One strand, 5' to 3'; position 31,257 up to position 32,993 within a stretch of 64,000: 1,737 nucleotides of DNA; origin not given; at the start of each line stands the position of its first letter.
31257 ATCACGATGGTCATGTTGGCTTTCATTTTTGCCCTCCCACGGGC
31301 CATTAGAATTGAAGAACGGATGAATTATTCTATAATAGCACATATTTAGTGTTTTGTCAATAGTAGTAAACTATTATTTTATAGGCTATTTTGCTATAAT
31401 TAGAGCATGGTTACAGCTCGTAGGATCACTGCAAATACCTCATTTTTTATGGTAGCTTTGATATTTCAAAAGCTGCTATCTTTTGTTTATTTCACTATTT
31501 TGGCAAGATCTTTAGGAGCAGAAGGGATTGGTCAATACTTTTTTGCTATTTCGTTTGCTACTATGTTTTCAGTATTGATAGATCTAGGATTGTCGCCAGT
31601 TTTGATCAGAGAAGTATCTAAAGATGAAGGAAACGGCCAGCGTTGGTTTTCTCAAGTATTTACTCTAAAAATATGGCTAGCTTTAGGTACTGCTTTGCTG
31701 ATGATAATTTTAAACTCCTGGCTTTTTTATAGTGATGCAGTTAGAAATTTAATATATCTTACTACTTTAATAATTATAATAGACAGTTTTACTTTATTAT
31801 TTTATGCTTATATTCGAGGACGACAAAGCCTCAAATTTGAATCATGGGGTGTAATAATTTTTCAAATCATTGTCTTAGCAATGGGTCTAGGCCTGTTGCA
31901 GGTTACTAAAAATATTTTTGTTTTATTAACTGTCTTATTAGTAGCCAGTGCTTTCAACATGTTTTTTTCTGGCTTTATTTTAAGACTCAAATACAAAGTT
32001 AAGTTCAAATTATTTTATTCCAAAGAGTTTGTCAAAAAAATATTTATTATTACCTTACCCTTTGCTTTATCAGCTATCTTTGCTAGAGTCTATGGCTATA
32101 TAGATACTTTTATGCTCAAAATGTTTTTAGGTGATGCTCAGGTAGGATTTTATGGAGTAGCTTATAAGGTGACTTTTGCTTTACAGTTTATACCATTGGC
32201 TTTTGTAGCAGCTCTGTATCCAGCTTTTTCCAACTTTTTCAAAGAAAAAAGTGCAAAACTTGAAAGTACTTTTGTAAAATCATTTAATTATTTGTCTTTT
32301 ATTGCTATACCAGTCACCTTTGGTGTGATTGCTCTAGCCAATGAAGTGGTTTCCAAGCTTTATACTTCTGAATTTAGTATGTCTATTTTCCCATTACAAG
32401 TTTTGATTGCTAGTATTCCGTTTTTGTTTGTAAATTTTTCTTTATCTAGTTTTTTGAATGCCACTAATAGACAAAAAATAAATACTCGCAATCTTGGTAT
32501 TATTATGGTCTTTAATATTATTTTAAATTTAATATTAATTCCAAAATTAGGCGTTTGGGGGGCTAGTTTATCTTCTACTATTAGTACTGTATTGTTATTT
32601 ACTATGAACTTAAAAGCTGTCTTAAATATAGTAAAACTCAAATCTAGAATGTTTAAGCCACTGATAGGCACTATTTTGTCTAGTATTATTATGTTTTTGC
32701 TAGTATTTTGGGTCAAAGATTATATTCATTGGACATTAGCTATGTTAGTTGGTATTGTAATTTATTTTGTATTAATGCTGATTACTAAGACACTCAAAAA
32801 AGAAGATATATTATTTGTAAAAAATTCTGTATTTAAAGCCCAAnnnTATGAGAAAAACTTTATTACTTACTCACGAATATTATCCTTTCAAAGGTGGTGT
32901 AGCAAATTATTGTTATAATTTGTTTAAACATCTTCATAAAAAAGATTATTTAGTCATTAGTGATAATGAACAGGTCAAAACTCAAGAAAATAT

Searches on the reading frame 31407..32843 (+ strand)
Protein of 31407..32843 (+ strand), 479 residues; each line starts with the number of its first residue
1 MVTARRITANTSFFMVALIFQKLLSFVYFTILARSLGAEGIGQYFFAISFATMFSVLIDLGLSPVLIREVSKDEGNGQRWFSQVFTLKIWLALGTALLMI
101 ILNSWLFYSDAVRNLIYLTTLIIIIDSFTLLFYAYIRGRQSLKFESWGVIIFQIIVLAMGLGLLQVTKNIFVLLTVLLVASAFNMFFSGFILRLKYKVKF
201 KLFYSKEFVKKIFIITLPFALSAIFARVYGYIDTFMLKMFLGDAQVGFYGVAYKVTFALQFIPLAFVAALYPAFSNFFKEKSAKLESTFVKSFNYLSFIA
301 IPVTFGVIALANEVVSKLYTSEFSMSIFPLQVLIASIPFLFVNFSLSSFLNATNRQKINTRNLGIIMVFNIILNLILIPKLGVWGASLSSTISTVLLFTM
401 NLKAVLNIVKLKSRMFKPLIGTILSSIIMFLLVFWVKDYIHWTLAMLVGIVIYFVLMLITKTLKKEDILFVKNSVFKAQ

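Call 61: search_protein_families(library=pfam, proteins=[window:31407-32843:+], max_evalue=0.00001)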
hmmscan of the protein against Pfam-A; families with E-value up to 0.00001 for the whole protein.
window:31407-32843:+ (479 aa): 3 families
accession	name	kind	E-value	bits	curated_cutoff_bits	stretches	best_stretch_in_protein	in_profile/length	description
PF01943.22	Polysacc_synt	-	1.2e-33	117.1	28.2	1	8-277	2-273/274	Polysaccharide biosynthesis protein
PF13440.11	Polysacc_synt_3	-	2.8e-24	86.3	23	1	31-325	1-290/293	Polysaccharide biosynthesis protein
PF01554.23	MatE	-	4.7e-08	33.3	24.9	1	218-376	1-161/161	MatE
